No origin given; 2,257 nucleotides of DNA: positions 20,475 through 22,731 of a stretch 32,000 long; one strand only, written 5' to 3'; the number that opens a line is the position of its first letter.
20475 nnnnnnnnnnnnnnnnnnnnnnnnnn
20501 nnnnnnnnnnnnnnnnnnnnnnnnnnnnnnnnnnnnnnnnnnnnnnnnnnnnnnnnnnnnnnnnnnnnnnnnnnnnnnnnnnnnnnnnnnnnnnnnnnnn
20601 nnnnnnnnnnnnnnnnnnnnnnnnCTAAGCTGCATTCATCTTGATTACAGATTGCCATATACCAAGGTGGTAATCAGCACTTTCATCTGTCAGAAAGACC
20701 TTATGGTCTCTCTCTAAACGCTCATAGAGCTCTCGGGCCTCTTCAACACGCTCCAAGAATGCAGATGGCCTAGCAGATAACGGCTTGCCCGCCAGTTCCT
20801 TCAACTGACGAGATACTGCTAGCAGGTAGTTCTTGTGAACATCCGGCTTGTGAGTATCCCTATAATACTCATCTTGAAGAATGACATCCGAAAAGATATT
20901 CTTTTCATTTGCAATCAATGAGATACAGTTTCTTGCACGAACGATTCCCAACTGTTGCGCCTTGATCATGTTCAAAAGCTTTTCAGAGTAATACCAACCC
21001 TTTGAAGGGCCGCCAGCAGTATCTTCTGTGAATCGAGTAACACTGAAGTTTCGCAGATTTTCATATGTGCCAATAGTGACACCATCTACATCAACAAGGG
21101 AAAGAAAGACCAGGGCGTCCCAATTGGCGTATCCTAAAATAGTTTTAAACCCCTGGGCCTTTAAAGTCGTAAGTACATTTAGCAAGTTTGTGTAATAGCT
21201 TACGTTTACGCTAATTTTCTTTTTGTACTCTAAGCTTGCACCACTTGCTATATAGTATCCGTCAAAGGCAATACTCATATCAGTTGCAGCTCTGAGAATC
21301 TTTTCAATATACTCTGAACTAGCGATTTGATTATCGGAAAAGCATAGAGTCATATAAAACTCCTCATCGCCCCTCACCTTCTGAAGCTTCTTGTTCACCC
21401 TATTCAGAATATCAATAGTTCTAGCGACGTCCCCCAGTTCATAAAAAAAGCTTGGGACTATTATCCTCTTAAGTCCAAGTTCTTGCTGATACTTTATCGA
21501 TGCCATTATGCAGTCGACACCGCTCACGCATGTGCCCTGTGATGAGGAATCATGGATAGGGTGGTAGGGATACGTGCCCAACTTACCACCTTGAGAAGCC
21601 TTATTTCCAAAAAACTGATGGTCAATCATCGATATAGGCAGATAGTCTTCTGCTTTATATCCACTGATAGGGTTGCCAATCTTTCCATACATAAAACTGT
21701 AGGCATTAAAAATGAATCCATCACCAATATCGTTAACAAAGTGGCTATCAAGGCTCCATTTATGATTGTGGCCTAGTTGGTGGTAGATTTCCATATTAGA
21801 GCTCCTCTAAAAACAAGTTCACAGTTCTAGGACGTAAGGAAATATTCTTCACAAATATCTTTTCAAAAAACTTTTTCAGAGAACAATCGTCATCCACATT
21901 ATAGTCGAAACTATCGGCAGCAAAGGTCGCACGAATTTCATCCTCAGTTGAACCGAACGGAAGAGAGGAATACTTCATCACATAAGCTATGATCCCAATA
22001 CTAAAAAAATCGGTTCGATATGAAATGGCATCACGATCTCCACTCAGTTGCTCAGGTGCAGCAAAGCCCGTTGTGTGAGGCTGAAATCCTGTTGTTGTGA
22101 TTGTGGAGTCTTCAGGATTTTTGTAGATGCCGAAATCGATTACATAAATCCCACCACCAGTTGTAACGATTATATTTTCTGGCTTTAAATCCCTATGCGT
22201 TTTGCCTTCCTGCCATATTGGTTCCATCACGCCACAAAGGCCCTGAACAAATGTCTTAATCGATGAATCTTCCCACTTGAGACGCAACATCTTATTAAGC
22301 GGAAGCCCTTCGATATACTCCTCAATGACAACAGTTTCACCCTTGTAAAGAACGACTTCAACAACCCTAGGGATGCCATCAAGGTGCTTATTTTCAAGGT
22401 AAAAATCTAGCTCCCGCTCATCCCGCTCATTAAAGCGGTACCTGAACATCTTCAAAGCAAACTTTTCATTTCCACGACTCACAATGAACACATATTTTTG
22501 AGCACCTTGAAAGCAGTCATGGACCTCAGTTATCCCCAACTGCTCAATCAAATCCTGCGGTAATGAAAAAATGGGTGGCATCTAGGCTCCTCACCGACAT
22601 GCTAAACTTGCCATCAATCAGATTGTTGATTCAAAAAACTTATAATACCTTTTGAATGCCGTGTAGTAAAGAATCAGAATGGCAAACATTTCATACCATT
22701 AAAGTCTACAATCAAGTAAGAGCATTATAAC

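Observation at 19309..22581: Convergent kinase / PP2C phosphatase / PD-(D/E)xK / unknown-protein cassette: candidate undescribed phospho-switch conflict system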

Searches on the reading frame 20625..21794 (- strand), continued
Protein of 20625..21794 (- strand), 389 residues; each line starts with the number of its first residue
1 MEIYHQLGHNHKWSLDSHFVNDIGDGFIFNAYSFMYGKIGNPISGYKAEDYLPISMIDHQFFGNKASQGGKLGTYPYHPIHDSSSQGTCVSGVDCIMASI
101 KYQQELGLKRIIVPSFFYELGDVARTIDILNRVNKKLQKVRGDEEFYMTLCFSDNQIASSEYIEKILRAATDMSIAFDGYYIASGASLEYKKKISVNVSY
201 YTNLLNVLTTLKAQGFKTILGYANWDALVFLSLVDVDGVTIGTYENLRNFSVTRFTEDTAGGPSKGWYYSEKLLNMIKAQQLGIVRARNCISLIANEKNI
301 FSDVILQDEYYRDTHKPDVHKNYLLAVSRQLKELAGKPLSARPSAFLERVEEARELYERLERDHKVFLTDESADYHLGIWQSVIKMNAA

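Call 68: search_protein_families(library=padloc, proteins=[L024:8781-10511:-, L024:10634-12232:-, L032:9384-11084:-, L032:11084-12376:-, L011:8876-11917:-, L011:11905-12645:-, L028:9383-11515:-, L028:8731-9396:-, L012:9064-12240:-, L030:8629-11325:-], max_evalue=1e-10)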
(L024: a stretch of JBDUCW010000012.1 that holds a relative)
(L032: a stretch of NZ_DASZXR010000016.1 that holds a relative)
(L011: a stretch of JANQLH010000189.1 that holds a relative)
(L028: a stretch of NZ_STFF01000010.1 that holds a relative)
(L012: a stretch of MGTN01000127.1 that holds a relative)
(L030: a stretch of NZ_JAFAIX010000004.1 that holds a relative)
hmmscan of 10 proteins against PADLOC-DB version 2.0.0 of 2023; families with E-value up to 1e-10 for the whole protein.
L024:8781-10511:- (576 aa): 0 families

L024:10634-12232:- (532 aa): 0 families

L032:9384-11084:- (566 aa): 15 families
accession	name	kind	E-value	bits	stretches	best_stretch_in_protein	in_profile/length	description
PDLC04103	HerA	-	2.5e-179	595.3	1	4-565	7-571/579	-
PDLC04105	HerA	-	1.4e-59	200.1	1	6-564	5-549/576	-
PDLC04102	HerA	-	8.7e-45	151.2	2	314-563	382-632/654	-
PDLC02185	HerA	-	8e-42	141.7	1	115-563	112-574/585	-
PDLC04097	HerA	-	2.5e-41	140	1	423-563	460-606/618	-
PDLC04106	HerA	-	2.4e-40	136.7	2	415-563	489-641/667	-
PDLC04100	HerA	-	8.4e-40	135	2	432-563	438-568/580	-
PDLC04098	HerA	-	3.5e-37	126.3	2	342-563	434-661/686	-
PDLC02188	HerA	-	5e-28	96.3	1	153-560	125-552/578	-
PDLC04104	HerA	-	3.6e-22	76.6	1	398-561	185-347/379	-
PDLC01055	HerA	-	1e-21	75.4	1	49-213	43-200/532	Type III coevolved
PDLC04140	mad8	-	1.5e-17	62.1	1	172-538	27-287/314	mads_8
PDLC04099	HerA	-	1.7e-13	48.4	1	110-213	109-211/214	-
PDLC04101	HerA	-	2.4e-13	47.6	1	110-214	108-211/400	-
PDLC04107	HerA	-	1.1e-12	45.6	1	110-218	109-216/306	-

L032:11084-12376:- (430 aa): 22 families
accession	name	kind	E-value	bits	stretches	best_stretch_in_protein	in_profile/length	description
PDLC04075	SIR2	-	2.9e-84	281.2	1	62-418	33-396/414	-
PDLC04084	SIR2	-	9.8e-52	174.6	1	76-415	39-381/414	-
PDLC04093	SIR2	-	2.7e-44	149.7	1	70-374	15-303/395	-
PDLC02186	SIR2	-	1.3e-37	127.9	1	76-383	26-343/412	-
PDLC04094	SIR2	-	2.8e-36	123.6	1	63-368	7-288/399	-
PDLC04076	SIR2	-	3.5e-36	123.3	1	76-387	26-344/406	-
PDLC04090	SIR2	-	8.7e-33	112.1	1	130-388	110-364/426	-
PDLC02414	Aga_SIR2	-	2e-31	107.5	1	164-416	79-299/313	-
PDLC04081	SIR2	-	5.2e-29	99.5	1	125-359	67-281/345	-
PDLC04079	SIR2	-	2.5e-28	96.8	1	77-408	51-386/430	-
PDLC02408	Aga_SIR2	-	6.9e-28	95.7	1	161-409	105-323/343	Class II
PDLC04085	SIR2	-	3.8e-27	93.2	1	165-288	149-277/463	-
PDLC04087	SIR2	-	1.2e-26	91.4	1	186-401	111-308/343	-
PDLC04082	SIR2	-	1.9e-21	74.4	1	189-366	111-278/345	-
PDLC04088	SIR2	-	3.7e-21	73.7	1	193-374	152-325/390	-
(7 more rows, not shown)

L011:8876-11917:- (1013 aa): 3 families
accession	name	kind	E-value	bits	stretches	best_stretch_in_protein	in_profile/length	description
PDLC02806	SspH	-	1.2e-66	223.3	1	644-993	1378-1737/1766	SspH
PDLC02804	SspH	-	2.8e-42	142.4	1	700-1008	1242-1550/1561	SspH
PDLC04140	mad8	-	6.3e-31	106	1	775-996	2-289/314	mads_8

L011:11905-12645:- (246 aa): 0 families

L028:9383-11515:- (710 aa): 2 families
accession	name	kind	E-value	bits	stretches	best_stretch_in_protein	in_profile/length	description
PDLC03002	Helicase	-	7.5e-278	921.6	1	5-707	1-705/707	-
PDLC01087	C3a187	-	5.7e-19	66.3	1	188-617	193-540/559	NERD+UvrD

L028:8731-9396:- (221 aa): 2 families
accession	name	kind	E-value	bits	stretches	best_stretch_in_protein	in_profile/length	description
PDLC02999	DUF2290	-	9.4e-74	245.6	1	2-220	3-220/222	-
PDLC02998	DUF2290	-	3.3e-57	191.3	1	31-220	14-195/195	-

L012:9064-12240:- (1058 aa): 1 family
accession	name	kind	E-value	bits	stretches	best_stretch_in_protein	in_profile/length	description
PDLC02919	HEAT-ARM_XIII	-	1.1e-49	166.9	3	421-601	106-283/1972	-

L030:8629-11325:- (898 aa): 0 families

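Call 72: find_related_loci(query=A1, collection=viral_contigs, flank=8000)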
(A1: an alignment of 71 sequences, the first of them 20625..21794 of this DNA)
Query A1 (389 aa) in viral_contigs; peptide patterns used: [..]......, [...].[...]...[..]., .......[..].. (x = any residue, [..] = any of these).
347 stretches matched a pattern, but none encodes a relative of the query by tblastn (E <= 1e-3).

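Call 73: find_related_loci(query=P0320, collection=viral_contigs, flank=8000)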
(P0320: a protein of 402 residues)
Query P0320 (402 aa) in viral_contigs; peptide patterns used: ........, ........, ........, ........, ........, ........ (x = any residue, [..] = any of these).
10 stretches matched a pattern; 2 encode a relative of the query (tblastn E <= 1e-3); 2 distinct loci.
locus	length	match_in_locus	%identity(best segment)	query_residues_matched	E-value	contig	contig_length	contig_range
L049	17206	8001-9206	100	1-402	0e+0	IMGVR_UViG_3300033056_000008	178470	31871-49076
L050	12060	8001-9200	58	1-402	2e-153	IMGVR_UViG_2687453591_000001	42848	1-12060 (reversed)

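Call 75: search_solved_structures(query=A4, max_evalue=10, show_alignments=3)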
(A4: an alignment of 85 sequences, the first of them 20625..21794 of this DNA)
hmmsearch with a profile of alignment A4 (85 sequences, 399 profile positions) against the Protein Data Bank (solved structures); distinct sequences matched with E-value up to 10: 2.
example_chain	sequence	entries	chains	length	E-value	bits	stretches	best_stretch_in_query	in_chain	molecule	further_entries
3out_A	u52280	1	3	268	0.7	11.9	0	91-137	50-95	Glutamate racemase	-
7jh6_A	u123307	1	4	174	5.2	9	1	286-387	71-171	Two-domain di-Zn(II) and porphyrin-binding protein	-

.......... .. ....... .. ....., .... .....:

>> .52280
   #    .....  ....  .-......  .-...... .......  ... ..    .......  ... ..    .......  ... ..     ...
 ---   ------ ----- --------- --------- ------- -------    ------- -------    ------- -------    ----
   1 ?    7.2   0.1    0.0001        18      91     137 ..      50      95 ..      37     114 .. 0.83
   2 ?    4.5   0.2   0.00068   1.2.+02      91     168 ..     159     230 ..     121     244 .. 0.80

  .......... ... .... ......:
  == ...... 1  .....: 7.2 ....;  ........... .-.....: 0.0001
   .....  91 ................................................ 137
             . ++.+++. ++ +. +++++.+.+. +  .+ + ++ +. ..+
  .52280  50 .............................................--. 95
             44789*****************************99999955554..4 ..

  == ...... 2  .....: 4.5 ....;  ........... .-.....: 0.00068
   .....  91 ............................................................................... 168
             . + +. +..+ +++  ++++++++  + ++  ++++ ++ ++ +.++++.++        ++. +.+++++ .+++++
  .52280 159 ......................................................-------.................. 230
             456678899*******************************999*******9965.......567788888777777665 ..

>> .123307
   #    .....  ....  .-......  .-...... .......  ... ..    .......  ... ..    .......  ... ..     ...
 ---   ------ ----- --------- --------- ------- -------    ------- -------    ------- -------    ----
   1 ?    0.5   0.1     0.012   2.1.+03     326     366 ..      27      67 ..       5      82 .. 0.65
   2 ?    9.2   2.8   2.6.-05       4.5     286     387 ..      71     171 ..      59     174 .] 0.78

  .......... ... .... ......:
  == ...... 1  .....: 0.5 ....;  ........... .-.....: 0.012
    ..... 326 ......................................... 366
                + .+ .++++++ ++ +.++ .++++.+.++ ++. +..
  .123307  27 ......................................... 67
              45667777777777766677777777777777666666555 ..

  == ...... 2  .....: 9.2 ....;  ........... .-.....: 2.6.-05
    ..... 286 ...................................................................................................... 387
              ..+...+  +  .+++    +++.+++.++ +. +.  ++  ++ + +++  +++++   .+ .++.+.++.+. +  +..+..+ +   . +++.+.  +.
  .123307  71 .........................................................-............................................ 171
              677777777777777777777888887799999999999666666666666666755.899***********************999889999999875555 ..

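Call 89: find_encoding_contigs(protein=P0299, flank=6000, max_places=2)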
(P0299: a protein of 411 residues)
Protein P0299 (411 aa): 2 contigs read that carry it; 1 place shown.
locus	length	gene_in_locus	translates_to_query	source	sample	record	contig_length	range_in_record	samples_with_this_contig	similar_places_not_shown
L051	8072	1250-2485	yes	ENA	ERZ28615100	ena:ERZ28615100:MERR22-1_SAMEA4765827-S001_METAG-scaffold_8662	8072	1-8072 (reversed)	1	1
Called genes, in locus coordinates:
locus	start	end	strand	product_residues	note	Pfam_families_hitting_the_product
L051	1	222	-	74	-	?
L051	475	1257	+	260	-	PF00069:Pkinase, PF03109:ABC1 (weak), PF07714:PK_Tyr_Ser-Thr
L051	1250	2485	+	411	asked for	-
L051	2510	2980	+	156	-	-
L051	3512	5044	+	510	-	PF00587:tRNA-synt_2b, PF03129:HGTP_anticodon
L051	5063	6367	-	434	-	PF03432:Relaxase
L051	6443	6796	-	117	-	PF14198:TnpV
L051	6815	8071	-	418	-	?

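Call 90: find_encoding_contigs(protein=P0346, flank=6000, max_places=2)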
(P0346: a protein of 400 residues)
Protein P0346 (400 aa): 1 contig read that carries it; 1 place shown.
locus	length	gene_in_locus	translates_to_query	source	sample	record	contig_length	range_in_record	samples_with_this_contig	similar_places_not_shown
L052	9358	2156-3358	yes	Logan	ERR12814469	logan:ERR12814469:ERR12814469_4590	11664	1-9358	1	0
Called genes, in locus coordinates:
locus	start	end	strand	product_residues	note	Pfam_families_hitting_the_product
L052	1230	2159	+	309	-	PF00069:Pkinase, PF07714:PK_Tyr_Ser-Thr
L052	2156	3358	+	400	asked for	-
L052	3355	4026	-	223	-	PF13412:HTH_24 (weak)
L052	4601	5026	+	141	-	PF00239:Resolvase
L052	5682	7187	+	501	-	PF00239:Resolvase, PF07508:Recombinase, PF13408:Zn_ribbon_recom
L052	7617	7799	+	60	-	-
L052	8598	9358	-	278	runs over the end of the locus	PF04471:Mrr_cat (weak)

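Call 91: find_encoding_contigs(protein=P0383, flank=6000, max_places=2)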
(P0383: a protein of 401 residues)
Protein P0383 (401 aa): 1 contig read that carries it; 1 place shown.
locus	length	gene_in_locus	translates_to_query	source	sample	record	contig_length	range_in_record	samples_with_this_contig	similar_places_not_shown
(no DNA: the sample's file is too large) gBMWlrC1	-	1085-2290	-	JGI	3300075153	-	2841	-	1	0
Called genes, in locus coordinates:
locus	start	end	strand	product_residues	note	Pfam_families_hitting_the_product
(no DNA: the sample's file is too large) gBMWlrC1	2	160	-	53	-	?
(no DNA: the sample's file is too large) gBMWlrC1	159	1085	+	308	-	PF00069:Pkinase, PF07714:PK_Tyr_Ser-Thr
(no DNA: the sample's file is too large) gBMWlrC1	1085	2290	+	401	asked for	-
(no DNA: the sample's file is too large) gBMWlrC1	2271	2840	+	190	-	?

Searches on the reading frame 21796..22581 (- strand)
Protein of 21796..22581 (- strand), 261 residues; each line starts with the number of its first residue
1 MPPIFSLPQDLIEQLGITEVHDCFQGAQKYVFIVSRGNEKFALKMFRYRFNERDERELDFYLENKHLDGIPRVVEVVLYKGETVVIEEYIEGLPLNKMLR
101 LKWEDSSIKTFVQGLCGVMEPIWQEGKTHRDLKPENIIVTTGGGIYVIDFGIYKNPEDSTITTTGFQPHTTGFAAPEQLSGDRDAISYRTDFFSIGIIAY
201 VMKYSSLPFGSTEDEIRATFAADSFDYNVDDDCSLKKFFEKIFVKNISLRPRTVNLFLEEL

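Call 4: search_protein_families(library=pfam, proteins=[window:21796-22581:-], max_evalue=0.1)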
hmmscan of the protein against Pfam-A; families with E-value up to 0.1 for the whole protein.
window:21796-22581:- (261 aa): 6 families
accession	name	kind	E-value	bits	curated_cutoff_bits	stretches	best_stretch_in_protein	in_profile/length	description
PF00069.31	Pkinase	-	4.1e-24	85.8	31.7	1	35-252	21-253/263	Protein kinase domain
PF07714.23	PK_Tyr_Ser-Thr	-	7e-13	48.9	23.1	1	35-233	25-229/258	Protein tyrosine and serine/threonine kinase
PF03109.22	ABC1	-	1.5e-08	34.5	22.9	1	70-160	132-221/244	ABC1 atypical kinase-like domain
PF14531.12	Kinase-like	-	0.00016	21.5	25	1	124-220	163-262/289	Kinase-like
PF01636.29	APH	-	0.0016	18.7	23.2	1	128-151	171-195/239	Phosphotransferase enzyme family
PF19974.5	TCAD9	-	0.092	12.3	40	0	123-150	295-321/429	Ternary complex associated domain 9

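Call 5: search_protein_families(library=padloc, proteins=[window:21796-22581:-], max_evalue=0.1)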
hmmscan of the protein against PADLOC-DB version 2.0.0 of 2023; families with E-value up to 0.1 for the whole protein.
window:21796-22581:- (261 aa): 34 families (the best 25 are shown)
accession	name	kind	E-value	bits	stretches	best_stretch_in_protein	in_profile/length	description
PDLC04047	PD-T4-6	-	6.1e-23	79.4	1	36-212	31-215/327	-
PDLC04042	PD-T4-6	-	1.6e-22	78.5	1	36-219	32-222/292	-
PDLC04044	PD-T4-6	-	4.9e-22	76.6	1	68-260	98-288/372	-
PDLC04138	mad6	-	6.8e-22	76.1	1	37-216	75-264/659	mads_6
PDLC04053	PD-T4-6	-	1.1e-21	75.6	1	40-215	36-217/311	-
PDLC04060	PD-T4-6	-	3.1e-19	67.3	1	83-211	83-211/486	-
PDLC04057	PD-T4-6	-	6.9e-19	66.2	1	41-213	36-214/443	-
PDLC04039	PD-T4-6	-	2.4e-18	64.4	1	83-212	89-218/458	-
PDLC04043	PD-T4-6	-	3.3e-18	64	1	88-213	95-221/452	-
PDLC04056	PD-T4-6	-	4.3e-18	63.6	1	20-202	10-204/415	-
PDLC04061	PD-T4-6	-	9e-18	63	1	85-211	97-225/510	-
PDLC04048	PD-T4-6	-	9.8e-17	59.3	1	39-210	37-213/354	-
PDLC04045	PD-T4-6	-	1e-16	58.8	1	55-216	86-253/350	-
PDLC04052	PD-T4-6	-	1.2e-16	59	1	85-210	90-217/496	-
PDLC04041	PD-T4-6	-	1.5e-16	58.7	1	71-214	88-239/443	-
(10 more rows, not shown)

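Call 6: search_protein_families(library=ncbifam, proteins=[window:21796-22581:-], max_evalue=0.1)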
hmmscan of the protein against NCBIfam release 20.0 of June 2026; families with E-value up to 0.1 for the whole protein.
window:21796-22581:- (261 aa): 22 families
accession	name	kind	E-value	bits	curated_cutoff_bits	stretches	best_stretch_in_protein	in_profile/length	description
NF033483.0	PknB_PASTA_kin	equivalog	1.3e-17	64.1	450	1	85-210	84-209/563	Stk1 family PASTA domain-containing Ser/Thr kinase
NF038150.1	lanthi_synth_IV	equivalog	3.7e-17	61.9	650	1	65-209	250-396/851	class IV lanthionine synthetase LanL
NF047741.1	antiphage_MADS6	equivalog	3.7e-15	55.5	460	1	122-251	315-447/612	methylation-associated defense system protein kinase MAD6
NF052427.1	StpK7MSMEG_1200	equivalog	1.4e-12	46.9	900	1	90-215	89-217/601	serine/threonine protein kinase StpK7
NF038151.1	lanthi_synth_III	equivalog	1.9e-08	33.2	575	1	62-205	278-425/833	class III lanthionine synthetase LanKC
TIGR03903.1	TOMM_kin_cyc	equivalog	2.6e-08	32.2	705.75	1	86-198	57-178/1267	TOMM system kinase/cyclase fusion protein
NF009651.0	PRK13184.1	equivalog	2.8e-08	32.2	839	1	92-210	86-232/932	serine/threonine-protein kinase PknD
NF033442.0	BREX_PglW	equivalog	7.1e-08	30.6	990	1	79-255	580-760/1391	BREX system serine/threonine kinase PglW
NF053615.1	SerThrKinAfsKStmc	equivalog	8.5e-08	31.3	1300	1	111-198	117-202/809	protein serine/threonine kinase AfsK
TIGR01982.1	UbiB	equivalog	3.4e-07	29.2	487.55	1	57-153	208-303/436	2-polyprenylphenol 6-hydroxylase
NF011460.0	PRK14879.1-1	equivalog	2.2e-06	27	199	1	82-164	85-168/232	Kae1-associated kinase Bud32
NF043056.1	T4SS_LegK1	equivalog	6.3e-06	25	550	1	121-201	204-283/516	Dot/Icm T4SS effector kinase LegK1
TIGR03724.2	arch_bud32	equivalog_domain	1.2e-05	24.9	125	1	53-155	39-133/193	KEOPS complex kinase/ATPase Bud32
NF011464.0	PRK14879.1-7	equivalog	1.3e-05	25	246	1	36-169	34-163/221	Kae1-associated kinase Bud32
NF011461.0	PRK14879.1-2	equivalog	0.00026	20.8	372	1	62-154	57-147/225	Kae1-associated kinase Bud32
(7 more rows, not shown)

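Call 9: search_protein_families(library=phrogs, proteins=[window:21796-22581:-], max_evalue=0.1)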
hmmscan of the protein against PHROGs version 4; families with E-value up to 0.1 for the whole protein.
window:21796-22581:- (261 aa): 5 families
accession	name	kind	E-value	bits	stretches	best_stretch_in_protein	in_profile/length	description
phrog_2361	-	other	6e-24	85.7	1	17-213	15-219/415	serine-threonine kinase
phrog_4972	-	unknown function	1.2e-07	32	1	104-228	217-341/501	-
phrog_18305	-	other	2.9e-06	28.1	1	41-161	64-194/284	kinase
phrog_3297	-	other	7.5e-05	23.6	1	48-151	18-110/160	kinase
phrog_14300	-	unknown function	0.002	18.7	1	104-160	217-271/290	-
